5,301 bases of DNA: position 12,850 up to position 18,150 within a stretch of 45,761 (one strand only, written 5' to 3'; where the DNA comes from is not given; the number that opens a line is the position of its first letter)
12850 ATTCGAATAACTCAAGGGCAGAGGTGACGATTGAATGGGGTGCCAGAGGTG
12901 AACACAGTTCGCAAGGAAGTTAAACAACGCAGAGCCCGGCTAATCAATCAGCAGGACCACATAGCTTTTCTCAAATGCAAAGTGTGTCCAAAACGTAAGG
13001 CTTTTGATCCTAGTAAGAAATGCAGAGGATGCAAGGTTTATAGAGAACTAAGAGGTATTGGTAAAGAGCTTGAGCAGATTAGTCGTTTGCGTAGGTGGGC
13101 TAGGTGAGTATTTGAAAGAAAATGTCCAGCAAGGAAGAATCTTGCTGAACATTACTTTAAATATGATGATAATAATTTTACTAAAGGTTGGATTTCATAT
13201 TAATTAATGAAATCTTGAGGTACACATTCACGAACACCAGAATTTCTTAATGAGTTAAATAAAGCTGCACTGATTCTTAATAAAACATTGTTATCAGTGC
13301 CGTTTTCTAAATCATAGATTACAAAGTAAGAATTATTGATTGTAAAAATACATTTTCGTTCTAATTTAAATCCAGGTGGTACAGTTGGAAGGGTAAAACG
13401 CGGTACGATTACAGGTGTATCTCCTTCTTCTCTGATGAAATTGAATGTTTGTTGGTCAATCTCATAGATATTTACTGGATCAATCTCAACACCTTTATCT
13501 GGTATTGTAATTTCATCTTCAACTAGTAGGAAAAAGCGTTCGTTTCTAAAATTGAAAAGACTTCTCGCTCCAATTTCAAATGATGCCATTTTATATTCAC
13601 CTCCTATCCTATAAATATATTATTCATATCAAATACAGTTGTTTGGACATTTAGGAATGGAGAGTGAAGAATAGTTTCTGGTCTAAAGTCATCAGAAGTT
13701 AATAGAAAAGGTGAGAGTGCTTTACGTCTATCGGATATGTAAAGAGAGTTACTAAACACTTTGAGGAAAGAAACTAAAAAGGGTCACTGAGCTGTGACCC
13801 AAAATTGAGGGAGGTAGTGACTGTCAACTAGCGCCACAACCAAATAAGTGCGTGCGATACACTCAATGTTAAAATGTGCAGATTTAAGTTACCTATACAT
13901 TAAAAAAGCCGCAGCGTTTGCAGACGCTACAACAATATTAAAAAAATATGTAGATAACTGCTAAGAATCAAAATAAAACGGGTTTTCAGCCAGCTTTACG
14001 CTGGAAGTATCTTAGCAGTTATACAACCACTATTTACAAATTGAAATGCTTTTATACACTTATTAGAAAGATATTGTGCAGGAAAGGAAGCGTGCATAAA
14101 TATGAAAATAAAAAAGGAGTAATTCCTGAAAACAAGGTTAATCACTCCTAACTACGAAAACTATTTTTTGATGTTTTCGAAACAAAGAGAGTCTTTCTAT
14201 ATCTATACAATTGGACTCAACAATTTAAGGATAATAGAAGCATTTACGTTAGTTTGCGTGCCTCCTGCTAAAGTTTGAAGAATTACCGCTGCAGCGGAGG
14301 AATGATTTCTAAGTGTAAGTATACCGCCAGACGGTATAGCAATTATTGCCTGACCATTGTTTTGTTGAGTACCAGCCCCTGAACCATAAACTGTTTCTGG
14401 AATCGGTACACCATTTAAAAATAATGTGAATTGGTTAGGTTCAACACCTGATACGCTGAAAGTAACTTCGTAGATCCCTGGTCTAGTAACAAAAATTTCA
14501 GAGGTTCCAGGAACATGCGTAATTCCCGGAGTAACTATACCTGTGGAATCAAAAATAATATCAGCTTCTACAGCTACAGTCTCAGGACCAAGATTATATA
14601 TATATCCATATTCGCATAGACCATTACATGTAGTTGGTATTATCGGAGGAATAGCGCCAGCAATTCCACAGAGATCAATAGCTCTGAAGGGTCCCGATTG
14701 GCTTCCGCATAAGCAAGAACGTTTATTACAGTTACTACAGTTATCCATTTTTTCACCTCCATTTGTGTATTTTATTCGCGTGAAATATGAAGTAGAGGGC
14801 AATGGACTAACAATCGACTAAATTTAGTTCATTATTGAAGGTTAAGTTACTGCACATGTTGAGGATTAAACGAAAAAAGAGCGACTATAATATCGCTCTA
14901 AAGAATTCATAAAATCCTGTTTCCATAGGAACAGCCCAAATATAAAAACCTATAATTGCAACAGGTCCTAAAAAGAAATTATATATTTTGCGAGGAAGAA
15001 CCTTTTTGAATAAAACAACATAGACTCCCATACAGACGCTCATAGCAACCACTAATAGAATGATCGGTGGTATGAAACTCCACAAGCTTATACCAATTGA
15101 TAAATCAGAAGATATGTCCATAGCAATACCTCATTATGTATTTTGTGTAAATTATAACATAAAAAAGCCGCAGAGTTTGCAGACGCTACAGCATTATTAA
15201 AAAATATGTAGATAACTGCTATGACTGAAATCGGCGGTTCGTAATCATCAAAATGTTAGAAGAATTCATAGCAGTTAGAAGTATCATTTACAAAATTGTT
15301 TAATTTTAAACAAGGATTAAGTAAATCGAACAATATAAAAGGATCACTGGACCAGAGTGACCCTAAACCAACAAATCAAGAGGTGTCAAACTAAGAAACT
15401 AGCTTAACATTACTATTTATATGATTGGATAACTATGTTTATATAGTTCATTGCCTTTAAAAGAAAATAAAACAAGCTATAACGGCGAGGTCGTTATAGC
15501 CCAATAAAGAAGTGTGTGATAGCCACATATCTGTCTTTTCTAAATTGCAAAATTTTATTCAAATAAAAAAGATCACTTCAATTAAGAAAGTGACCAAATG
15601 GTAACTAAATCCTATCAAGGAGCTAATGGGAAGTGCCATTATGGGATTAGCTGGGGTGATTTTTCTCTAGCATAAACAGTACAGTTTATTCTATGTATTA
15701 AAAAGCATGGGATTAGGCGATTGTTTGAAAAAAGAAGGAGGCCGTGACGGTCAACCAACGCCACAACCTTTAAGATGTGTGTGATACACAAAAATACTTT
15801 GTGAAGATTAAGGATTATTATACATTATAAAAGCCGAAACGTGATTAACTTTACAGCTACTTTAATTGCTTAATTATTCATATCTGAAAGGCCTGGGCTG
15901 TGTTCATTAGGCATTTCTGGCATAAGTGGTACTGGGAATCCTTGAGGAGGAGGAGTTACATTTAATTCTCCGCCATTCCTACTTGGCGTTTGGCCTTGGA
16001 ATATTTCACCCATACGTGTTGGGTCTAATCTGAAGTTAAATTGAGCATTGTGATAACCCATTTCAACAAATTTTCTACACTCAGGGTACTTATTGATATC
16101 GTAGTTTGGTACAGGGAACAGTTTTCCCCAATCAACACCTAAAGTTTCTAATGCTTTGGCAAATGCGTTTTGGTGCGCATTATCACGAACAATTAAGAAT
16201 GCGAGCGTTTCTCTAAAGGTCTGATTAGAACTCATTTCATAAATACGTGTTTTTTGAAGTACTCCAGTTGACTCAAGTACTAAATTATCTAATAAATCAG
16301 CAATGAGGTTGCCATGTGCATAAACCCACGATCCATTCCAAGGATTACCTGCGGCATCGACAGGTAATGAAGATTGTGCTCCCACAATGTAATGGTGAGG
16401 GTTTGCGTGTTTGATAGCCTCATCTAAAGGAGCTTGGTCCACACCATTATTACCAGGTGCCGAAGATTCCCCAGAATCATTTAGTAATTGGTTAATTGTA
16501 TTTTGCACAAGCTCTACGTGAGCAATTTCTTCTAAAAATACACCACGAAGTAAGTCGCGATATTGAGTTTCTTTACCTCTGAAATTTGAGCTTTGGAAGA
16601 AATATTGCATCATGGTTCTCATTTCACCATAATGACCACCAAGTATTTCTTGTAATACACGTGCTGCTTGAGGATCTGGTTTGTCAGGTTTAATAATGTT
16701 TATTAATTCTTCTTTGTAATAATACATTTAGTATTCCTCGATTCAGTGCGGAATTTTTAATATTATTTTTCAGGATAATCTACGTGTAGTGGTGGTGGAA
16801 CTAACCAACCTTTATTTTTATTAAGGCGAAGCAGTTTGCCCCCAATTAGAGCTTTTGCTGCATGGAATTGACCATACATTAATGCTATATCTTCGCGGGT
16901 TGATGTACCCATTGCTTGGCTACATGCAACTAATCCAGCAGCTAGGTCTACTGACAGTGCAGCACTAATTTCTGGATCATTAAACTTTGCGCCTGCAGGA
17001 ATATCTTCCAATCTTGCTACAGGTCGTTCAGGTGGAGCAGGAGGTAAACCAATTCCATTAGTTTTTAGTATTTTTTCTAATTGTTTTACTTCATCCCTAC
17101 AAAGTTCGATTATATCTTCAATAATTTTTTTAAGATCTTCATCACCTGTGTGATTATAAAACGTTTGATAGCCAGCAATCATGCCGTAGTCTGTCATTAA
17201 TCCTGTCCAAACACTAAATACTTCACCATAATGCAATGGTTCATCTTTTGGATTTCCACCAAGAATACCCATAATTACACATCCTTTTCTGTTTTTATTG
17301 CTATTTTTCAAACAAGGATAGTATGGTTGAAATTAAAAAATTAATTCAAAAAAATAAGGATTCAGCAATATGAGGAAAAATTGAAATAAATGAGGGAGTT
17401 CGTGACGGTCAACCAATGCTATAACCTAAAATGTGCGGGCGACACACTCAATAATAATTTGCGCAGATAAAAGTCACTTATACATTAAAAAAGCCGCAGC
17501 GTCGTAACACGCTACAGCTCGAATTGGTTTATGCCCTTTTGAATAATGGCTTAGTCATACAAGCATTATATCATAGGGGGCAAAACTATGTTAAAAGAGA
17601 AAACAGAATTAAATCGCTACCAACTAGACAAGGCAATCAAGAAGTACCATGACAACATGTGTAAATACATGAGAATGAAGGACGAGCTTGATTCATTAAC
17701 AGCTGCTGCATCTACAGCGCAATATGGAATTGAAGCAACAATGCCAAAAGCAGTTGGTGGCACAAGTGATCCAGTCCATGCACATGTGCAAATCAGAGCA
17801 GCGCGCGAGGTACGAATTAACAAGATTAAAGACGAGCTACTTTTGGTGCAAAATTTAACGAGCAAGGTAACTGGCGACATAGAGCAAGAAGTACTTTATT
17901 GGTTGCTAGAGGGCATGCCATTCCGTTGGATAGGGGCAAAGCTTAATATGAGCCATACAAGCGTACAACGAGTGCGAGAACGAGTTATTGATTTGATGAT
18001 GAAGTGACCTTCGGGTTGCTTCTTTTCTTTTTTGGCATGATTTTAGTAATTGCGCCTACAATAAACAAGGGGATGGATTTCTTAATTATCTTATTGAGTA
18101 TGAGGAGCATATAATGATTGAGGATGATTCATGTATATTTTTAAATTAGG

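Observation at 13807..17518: Three copies of a ~127-bp interspersed repeat (X element) bracketing the cargo cassettes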

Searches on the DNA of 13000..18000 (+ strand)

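Call 5: search_rna_families(source=window, start=13000, end=18000, threshold=evalue, max_evalue=10, show_alignments=4)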
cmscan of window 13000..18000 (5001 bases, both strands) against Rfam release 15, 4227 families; matches with E-value up to 10: 5.
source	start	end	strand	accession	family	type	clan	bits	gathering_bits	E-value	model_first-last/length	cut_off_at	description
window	13246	13321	+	RF03464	mir-465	Gene; miRNA;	CL00136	21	65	1.1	1-79/79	no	mir-465 microRNA precursor family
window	14111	14151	-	RF02592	Spy392987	Gene; antisense;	-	20.7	47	3.8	1-63/63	no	S. pyogenes antisense RNA 392987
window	14156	14245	+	RF02716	sno_ncR3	Gene; snRNA; snoRNA; CD-box;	-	19.4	88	1.4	1-75/75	no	Small nucleolar RNA ncR3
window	17721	17783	-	RF02866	ncS16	Gene; sRNA;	-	16.8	48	9.5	1-83/83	no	Burkholderia sRNA 16 (Bc_KC_sr1)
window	16324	16350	+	RF02359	MS2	Cis-reg;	-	16.7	40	1.8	1-36/36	no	Bacteriophage MS2 operator hairpin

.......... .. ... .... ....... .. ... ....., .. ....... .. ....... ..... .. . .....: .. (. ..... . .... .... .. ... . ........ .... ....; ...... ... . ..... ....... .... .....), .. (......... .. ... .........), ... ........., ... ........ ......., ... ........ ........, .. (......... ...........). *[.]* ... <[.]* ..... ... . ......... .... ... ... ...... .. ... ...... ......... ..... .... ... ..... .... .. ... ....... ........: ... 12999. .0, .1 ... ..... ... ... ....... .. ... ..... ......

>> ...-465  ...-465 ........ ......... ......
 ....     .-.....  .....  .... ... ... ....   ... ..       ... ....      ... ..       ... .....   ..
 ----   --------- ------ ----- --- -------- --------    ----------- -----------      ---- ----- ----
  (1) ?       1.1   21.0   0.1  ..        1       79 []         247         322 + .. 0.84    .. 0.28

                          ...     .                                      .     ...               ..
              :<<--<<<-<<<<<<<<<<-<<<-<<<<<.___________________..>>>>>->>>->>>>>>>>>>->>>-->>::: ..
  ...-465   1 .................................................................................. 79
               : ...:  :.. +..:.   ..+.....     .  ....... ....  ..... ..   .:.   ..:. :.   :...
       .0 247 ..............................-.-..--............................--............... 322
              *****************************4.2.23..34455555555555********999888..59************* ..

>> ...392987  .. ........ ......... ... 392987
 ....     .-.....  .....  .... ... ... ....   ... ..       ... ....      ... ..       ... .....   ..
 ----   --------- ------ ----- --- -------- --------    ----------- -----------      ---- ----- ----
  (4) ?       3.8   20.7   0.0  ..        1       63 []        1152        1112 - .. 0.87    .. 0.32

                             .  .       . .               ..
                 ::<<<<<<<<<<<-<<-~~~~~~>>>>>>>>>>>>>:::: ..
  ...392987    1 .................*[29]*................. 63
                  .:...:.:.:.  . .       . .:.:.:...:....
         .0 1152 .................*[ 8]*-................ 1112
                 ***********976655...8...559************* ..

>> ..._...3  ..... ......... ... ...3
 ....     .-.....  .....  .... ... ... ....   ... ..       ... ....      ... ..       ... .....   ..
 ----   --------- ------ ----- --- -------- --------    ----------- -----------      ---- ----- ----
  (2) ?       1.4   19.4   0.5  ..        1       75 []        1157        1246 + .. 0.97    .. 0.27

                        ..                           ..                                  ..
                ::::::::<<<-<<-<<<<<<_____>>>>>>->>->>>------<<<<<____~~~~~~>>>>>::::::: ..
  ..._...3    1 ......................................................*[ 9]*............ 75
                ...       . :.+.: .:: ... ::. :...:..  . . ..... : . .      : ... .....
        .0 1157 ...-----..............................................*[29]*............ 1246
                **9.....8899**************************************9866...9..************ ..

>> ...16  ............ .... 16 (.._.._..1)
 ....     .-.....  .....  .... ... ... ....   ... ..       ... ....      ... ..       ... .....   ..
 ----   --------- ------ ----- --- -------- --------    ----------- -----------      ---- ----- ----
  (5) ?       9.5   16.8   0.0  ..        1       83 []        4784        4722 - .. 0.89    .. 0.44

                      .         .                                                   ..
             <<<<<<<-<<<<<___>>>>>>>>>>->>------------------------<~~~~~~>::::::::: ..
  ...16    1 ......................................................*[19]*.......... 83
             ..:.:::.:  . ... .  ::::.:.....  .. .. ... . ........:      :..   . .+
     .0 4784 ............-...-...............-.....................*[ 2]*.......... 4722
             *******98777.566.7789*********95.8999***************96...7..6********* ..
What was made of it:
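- On Any Rfam 15 family: At E<=10 in 13000-18000 there are only chance hits, none on the X copies (call 5).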

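Call 7: search_dna_similar(query=window:13000-18000:+, collection=phages, mode=near, max_rows=30)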
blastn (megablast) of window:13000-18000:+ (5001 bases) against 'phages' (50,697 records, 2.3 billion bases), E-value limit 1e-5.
No match.

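Call 8: search_dna_similar(query=window:13795-13935:+, collection=phages, mode=distant, max_rows=40, max_evalue=0.001)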
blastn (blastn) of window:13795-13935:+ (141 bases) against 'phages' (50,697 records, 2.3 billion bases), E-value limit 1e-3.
No match.

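Call 10: search_dna_similar(query=window:13795-13935:+, collection=plasmids, mode=distant, max_rows=40, max_evalue=0.001)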
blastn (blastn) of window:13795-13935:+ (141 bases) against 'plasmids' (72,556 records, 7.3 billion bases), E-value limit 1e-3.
No match.
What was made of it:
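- Tried and rejected: Searches of the region and of copy A against GenBank phages and PLSDB plasmids gave no match (calls 7, 8, 10).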

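Call 48: build_rna_model(alignment_id=A2, structure=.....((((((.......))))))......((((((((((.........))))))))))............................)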
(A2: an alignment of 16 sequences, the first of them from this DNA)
Model R1 built from alignment A2 (16 sequences, 87 columns); structure: as given.
model positions 75; base pairs 16; branch points 1; effective number of sequences 3.09; information 0.753 bits per position. Calibrated on 0.2 Mb of random sequence (short: E-values are rough).
structure used (alignment columns):
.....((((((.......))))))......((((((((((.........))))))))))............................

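Call 49: search_with_rna_model(model_id=R1, source=window, filters=off, max_evalue=10)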
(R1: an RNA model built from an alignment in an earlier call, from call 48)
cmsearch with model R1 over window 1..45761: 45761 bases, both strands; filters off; matches with E-value up to 10: 19.
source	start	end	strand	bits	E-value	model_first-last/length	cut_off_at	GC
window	13792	13868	-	81.7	1.4e-25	1-75/75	no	0.48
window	15721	15795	-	71.7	3.7e-22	1-75/75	no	0.41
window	17379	17453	-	71.4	5e-22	1-75/75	no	0.41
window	15456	15532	-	13.3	0.039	1-75/75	no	0.35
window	17986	18042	+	12.6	0.066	1-75/75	no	0.35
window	17471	17545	-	10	0.53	1-75/75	no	0.4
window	13886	13948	-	9.8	0.59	1-75/75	no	0.32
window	13192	13261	-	8.9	1.2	1-75/75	no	0.26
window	11966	12033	-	8.7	1.4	1-75/75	no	0.37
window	41618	41667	-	8.2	2.1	1-75/75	no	0.32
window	44564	44614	-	8.2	2.2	1-75/75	no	0.35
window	43485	43542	+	8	2.6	1-75/75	no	0.26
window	44062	44159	+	7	5.5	1-75/75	no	0.38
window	24596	24654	-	7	5.7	1-75/75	no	0.37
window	17343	17370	-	6.9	6.1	1-75/75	no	0.21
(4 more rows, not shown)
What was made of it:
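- Checked: Nothing else in the window scores above 13 bits (call 49).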
